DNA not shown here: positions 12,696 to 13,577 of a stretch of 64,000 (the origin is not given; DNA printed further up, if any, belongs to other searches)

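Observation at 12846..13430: Phage-encoded pentapeptide-repeat protein with dimerisation coiled coil: possible DNA mimic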

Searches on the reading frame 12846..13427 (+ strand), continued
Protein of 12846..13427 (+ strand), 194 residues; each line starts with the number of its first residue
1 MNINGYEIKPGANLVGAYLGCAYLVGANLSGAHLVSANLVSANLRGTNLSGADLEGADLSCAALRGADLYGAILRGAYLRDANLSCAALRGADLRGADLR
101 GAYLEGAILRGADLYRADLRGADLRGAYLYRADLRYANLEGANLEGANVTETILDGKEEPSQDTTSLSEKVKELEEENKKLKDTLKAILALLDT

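Call 28: predict_structure(protein=window:12846-13427:+)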
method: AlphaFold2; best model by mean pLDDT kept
length: 194 residues; sequences in the alignment: 1
mean_pLDDT: 76.5   pTM: 0.65
mean pLDDT of the five models: 76.5, 75.9, 74.8, 74.5, 65.3
residues with pLDDT >= 90: 49; 70-90: 92; 50-70: 31; < 50: 22
segments of 3 or more residues with pLDDT < 50: 63-65, 111-115, 153-164
pLDDT, mean of each block of 10 residues (from residue 1): 60 81 81 87 85 89 56 89 77 89 71 59 88 74 84 42 56 89 92 80
secondary structure, 60 per line:
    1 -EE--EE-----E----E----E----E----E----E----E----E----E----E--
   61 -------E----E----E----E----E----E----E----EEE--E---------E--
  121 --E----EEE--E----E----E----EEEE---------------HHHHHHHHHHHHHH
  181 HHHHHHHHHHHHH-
elements in order: E103-105 E128-130 E148-151 H167-193

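Call 30: search_solved_structures(query=window:12846-13427:+, max_evalue=0.00001)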
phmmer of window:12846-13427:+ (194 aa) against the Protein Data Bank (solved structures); distinct sequences matched with E-value up to 0.00001: 24.
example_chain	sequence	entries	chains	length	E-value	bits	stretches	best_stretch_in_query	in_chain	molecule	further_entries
4yfo_A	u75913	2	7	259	9.6e-37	129.7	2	27-141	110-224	beta1_ex1 | 6beta1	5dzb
4yc5_A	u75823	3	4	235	1.4e-33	119.4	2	37-146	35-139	beta1 | beta1 protein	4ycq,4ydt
4yei_A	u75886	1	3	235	1.9e-33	119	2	37-148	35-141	beta1mut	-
3du1_X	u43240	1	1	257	7.6e-33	117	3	50-150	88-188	All3740 protein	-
2j8k_A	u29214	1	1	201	1.3e-31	112.9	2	39-156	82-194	NP275-NP276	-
5dns_A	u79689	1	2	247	5.7e-27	97.8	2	23-140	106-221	t1428 beta1 loop design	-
5dqa_A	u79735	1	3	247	9e-26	93.9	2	53-146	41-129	t3284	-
5dn0_A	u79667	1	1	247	1.1e-25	93.6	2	4-96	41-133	beta1 t1555 loop variant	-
5di5_A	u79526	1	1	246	1.7e-25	93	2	40-134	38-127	beta1 t801 loop variant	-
5dra_A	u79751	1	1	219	2.7e-23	85.9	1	37-151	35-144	3beta1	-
6omx_A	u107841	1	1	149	1.2e-14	57.7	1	76-148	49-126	Alr5209 protein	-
2o6w_A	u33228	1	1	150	2.4e-12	50.2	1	49-135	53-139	Repeat Five Residue (Rfr) protein or pentapeptide repeat protein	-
3n90_A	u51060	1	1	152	1.1e-11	48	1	62-147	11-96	Thylakoid lumenal 15 kDa protein 1, chloroplastic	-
2j8i_A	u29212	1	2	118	1.3e-11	47.8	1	49-124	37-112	NP275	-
2xtx_A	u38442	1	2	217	7.3e-11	45.4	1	31-147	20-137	QNRB1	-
2bm4_A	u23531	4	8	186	1.2e-08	38.1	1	36-127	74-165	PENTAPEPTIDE REPEAT FAMILY PROTEIN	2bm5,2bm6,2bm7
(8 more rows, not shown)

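Call 33: fold_search(model_id=the predicted structure, library=pdb)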
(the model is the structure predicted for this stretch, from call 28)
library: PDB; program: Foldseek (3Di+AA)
matches with E <= 10: 428; with E <= 0.001: 49
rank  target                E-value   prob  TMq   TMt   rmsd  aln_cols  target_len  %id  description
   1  2j8k                  2.8e-09  1.00  0.39  0.42   8.4       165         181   44  Structure of the fusion of NP275 and NP276, pentapeptide repeat proteins from Nostoc punctiforme (released 2006-12-07)
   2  5di5                  8.3e-09  1.00  0.57  0.58   4.9       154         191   47  beta1 t801 loop variant in P3221 (released 2016-08-31)
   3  5dqa_C                8.7e-09  1.00  0.38  0.35   8.3       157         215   44  t3284 loop variant of beta1 (released 2016-08-31)
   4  5dqa_A                9.2e-09  1.00  0.32  0.30   8.4       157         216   44  t3284 loop variant of beta1 (released 2016-08-31)
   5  4ycq                  9.2e-09  1.00  0.35  0.37   9.6       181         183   40  Beta1 synthetic solenoid protein (released 2016-03-09)
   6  5dns_A                1.0e-08  1.00  0.37  0.33  10.1       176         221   39  t1428 loop variant in P3221 (released 2016-09-28)
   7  4yei_A                1.4e-08  1.00  0.27  0.25  10.4       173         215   39  Beta1mut synthetic solenoid protein (released 2016-03-09)
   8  5dns_B                3.2e-08  1.00  0.30  0.29  12.6       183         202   40  t1428 loop variant in P3221 (released 2016-09-28)
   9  4yc5                  5.1e-08  1.00  0.26  0.24  11.2       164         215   41  Beta1 synthetic solenoid protein (released 2016-03-09)
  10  3du1                  8.6e-08  1.00  0.39  0.33   8.8       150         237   38  The 2.0 Angstrom Resolution Crystal Structure of HetL, a Pentapeptide Repeat Protein involved in Heterocyst Differentiat (released 2008-11-11)
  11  4yfo                  1.0e-07  1.00  0.19  0.17  12.8       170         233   49  beta1_ex1 (released 2016-03-16)
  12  5dn0                  1.5e-07  1.00  0.29  0.26   9.0       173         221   39  t1555 loop variant (released 2016-08-31)
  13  5dra                  5.9e-07  1.00  0.64  0.65   3.6       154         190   45  t3284 loop variant of beta1 (released 2016-08-31)
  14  2xtx_A                9.9e-07  1.00  0.29  0.27  12.4       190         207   19  Structure of QnrB1 (M102R-Trypsin Treated), a plasmid-mediated fluoroquinolone resistance protein (released 2010-10-20)
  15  2bm6                  1.7e-06  1.00  0.33  0.35  10.4       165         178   27  The Structure of MfpA (Rv3361c, C2221 Crystal form). The Pentapeptide Repeat Protein from Mycobacterium tuberculosis Fol (released 2005-06-07)
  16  2bm4_B                2.2e-06  1.00  0.29  0.32  12.3       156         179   26  The Structure of MfpA (Rv3361c, C2 Crystal form). The Pentapeptide Repeat Protein from Mycobacterium tuberculosis Fold (released 2005-06-07)
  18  2bm4_A                3.8e-06  1.00  0.28  0.30  10.7       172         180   26  The Structure of MfpA (Rv3361c, C2 Crystal form). The Pentapeptide Repeat Protein from Mycobacterium tuberculosis Fold (released 2005-06-07)
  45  6omx                  2.7e-04  1.00  0.42  0.66   3.5       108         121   39  Crystal structure of alr5209, a pentapeptide repeat protein from Nostoc Pcc 7120, determined at 1.7 Angstrom resolution (released 2019-10-23)
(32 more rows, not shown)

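Call 41: search_protein_families(library=ncbifam, proteins=[window:12846-13427:+], max_evalue=0.01)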
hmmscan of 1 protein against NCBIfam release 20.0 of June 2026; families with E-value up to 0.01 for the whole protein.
window:12846-13427:+ (194 aa): 17 families
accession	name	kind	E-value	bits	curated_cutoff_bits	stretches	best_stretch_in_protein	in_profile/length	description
NF052603.1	penta_Alr5209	equivalog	2.8e-40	136.9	125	3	78-151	19-97/113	Alr5209 family pentapeptide repeat protein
NF047416.1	penta_HetL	equivalog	3.1e-27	95.5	260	2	12-84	93-170/218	heterocyst differentiation pentapeptide repeat protein HetL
NF011744.0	PRK15197.1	equivalog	1.1e-26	93.7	274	2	43-166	155-275/291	SPI-2 type III secretion system effector PipB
NF011743.0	PRK15196.1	equivalog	3.5e-23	82.1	354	2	8-104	218-314/350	type III secretion system effector PipB2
NF000349.1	mfpA_AE000516.2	equivalog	2.9e-15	56.6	360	3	16-86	91-161/183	pentapeptide repeat protein MfpA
NF033086.2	penta_rpt_Qnr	equivalog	1.9e-13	50.6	240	2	17-104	111-193/211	Qnr family pentapeptide repeat protein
NF038182.1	penta_rpt_SmQnr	exception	1.5e-11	44.6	460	2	13-103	111-196/215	SmQnr family pentapeptide repeat protein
NF000071.4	penta_rpt_QnrA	exception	4.6e-11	42.9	450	2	63-151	53-141/218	QnrA family quinolone resistance pentapeptide repeat protein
NF000139.2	penta_rpt_QnrD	exception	2.6e-09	37.4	425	2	82-147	134-199/214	QnrD family quinolone resistance pentapeptide repeat protein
NF000421.1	penta_rpt_QnrVC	exception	3.4e-09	36.9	460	2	56-151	46-156/218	QnrVC family quinolone resistance pentapeptide repeat protein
NF012152.0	penta_rpt_QnrC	exception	6.7e-09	36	500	1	18-165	43-195/221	QnrC family quinolone resistance pentapeptide repeat protein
NF012151.0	penta_rpt_QnrAS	exception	1e-08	35.5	490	1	18-102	113-197/218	QnrAS family quinolone resistance pentapeptide repeat protein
NF000420.1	penta_rpt_QnrB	exception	1.2e-08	35.3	460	1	65-151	52-138/214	QnrB family quinolone resistance pentapeptide repeat protein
NF033375.2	penta_rpt_QnrE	exception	1.2e-08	35.2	480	2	66-156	53-143/214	QnrE family quinolone resistance pentapeptide repeat protein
NF000056.3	penta_rpt_QnrS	exception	5.2e-08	32.8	460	1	18-99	118-194/218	QnrS family quinolone resistance pentapeptide repeat protein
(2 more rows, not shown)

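Call 42: search_protein_families(library=padloc, proteins=[window:12846-13427:+], max_evalue=0.01)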
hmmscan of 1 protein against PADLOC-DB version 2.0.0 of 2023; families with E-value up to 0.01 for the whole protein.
window:12846-13427:+ (194 aa): 0 families

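Call 54: search_dna_similar(query=window:12846-13427:+, collection=plasmids, mode=protein, max_rows=40, rows=spread)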
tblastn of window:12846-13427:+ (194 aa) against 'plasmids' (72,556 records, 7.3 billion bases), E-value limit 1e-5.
Records with a match: 501; places in all: 2008; records where one place covers at least 80% of the query: 61.
Best place of each record, by identity: 60-80% 6; <60% 495.
By first word of the organism name: Streptomyces 78; Azospirillum 41; Nostoc 36; Piscirickettsia 31; Salmonella 27; Rhodococcus 20; Acaryochloris 19; Paracoccus 11; Sphingobium 11; Calothrix 9; and 104 more.
By predicted mobility (MOB-suite, as given by PLSDB): non-mobilizable 332; mobilizable 115; conjugative 54.
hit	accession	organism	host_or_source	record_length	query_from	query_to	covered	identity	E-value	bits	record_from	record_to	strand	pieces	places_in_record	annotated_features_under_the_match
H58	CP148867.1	Salmonella enterica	Dog,single cell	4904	2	158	81%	58.0%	2e-21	159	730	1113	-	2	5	pentapeptide repeat-containing protein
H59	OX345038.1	Salmonella enterica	Gallus gallus,Hen feces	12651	11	160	77%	58.1%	4e-23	160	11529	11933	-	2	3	CDS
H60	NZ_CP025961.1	Rhodococcus qingshengii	cell culture,soil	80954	11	156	75%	54.1%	1e-20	96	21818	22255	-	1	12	pentapeptide repeat-containing protein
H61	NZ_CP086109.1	Skermanella mucosa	single cell,crude oil contaminated ...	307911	11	154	74%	53.7%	6e-26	110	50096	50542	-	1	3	pentapeptide repeat-containing protein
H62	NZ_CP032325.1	Azospirillum argentinense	soil sample,Agricultural field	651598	8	155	76%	50.0%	3e-19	92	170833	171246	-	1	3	pentapeptide repeat-containing protein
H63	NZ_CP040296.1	Nostoc sp. C057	Phaeoceros,pure culture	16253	2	156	80%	46.5%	3e-19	92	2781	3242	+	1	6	pentapeptide repeat-containing protein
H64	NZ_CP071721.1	Acaryochloris sp. 'Moss Beach'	culture,intertidal zone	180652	11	160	77%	47.0%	2e-21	98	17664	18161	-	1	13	pentapeptide repeat-containing protein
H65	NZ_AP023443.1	Nostoc sp. MS1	-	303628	11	160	77%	45.8%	7e-21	96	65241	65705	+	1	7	pentapeptide repeat-containing protein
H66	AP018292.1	Calothrix sp. NIES-4105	-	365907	14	150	71%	48.9%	9e-8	111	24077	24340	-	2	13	pentapeptide repeat protein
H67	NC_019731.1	Oscillatoria nigro-viridis PCC 7112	-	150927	12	165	79%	42.8%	7e-16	82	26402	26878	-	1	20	pentapeptide repeat-containing protein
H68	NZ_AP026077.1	Acaryochloris marina MBIC10699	cell culture,Ascidian, Diplosoma similis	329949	11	156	75%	44.5%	3e-15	80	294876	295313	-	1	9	pentapeptide repeat-containing protein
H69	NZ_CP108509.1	Streptomyces sp. NBC_01237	-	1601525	11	146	70%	47.2%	3e-19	91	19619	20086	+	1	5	none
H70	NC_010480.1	Picosynechococcus sp. PCC 7002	-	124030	1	155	80%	41.0%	1e-15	81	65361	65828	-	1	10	pentapeptide repeat-containing protein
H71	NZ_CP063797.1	Tolypothrix sp. PCC 7712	Soil sample,soil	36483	11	155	75%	43.0%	3e-12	71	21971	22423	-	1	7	pentapeptide repeat-containing protein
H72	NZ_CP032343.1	Azospirillum brasilense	soil sample,Agricultural field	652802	13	156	74%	42.7%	3e-14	77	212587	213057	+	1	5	pentapeptide repeat-containing protein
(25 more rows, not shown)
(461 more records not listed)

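Call 69: fold_search(model_id=the predicted structure, library=viral)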
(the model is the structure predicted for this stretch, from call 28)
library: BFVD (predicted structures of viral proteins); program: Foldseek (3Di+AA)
matches with E <= 10: 451; with E <= 0.001: 32
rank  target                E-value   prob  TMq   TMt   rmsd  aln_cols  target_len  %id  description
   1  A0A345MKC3            3.2e-10  1.00  0.35  0.41  12.0       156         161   42  Repeat five residue protein [Eggerthella phage PMBT5]
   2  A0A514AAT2            5.1e-10  1.00  0.53  0.30   7.5       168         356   52  (no name in the UniProt tables at hand)
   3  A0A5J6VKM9            7.8e-10  1.00  0.37  0.09  15.4       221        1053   36  Pentapeptide repeat protein [Megaviridae environmental sample]
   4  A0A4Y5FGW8            1.4e-09  1.00  0.64  0.83   1.1       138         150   42  (no name in the UniProt tables at hand)
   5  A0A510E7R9            4.3e-09  1.00  0.64  0.52   1.8       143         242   46  (no name in the UniProt tables at hand)
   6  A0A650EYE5            6.5e-09  1.00  0.30  0.32  14.2       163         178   40  (no name in the UniProt tables at hand)
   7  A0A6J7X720            7.6e-09  1.00  0.40  0.25   8.9       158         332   49  Pentapeptide repeat [uncultured Caudovirales phage]
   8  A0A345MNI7            2.3e-08  1.00  0.41  0.43   7.2       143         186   34  (no name in the UniProt tables at hand)
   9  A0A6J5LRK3            5.2e-08  1.00  0.27  0.38   9.4       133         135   44  Pentapeptide repeat (Fragment) [uncultured Caudovirales phage]
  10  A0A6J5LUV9            7.5e-08  1.00  0.28  0.20  11.5       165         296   44  COG1357 Pentapeptide repeats containing protein [uncultured Caudovirales phage]
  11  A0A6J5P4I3            1.9e-07  1.00  0.38  0.36   7.0       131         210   43  Pentapeptide repeat [uncultured Caudovirales phage]
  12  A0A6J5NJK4            2.6e-07  1.00  0.27  0.24  10.2       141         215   30  COG1357 Pentapeptide repeats containing protein [uncultured Caudovirales phage]
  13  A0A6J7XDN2            6.3e-07  1.00  0.30  0.29   8.0       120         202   51  COG1357 Pentapeptide repeats containing protein [uncultured Caudovirales phage]
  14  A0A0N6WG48            1.4e-06  1.00  0.26  0.13  10.4       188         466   20  (no name in the UniProt tables at hand)
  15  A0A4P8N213            1.7e-06  1.00  0.34  0.39   7.0       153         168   37  Pentapeptide [Rheinheimera phage vB_RspM_Barba13A]
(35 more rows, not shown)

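Call 73: predict_structure(alignment_id=A1)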
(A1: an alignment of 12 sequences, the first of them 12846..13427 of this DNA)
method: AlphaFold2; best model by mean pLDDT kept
length: 194 residues; sequences in the alignment: 12
mean_pLDDT: 80.8   pTM: 0.67
mean pLDDT of the five models: 80.8, 73.0, 69.2, 64.8, 63.5
residues with pLDDT >= 90: 53; 70-90: 110; 50-70: 15; < 50: 16
segments of 3 or more residues with pLDDT < 50: 1-3, 67-69, 156-163
pLDDT, mean of each block of 10 residues (from residue 1): 56 81 80 88 85 90 63 83 90 91 92 91 92 88 88 57 59 88 84 63
secondary structure, 60 per line:
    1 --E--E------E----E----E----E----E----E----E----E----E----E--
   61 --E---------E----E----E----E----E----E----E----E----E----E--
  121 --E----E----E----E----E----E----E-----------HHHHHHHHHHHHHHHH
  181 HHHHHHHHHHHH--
elements in order: H165-192
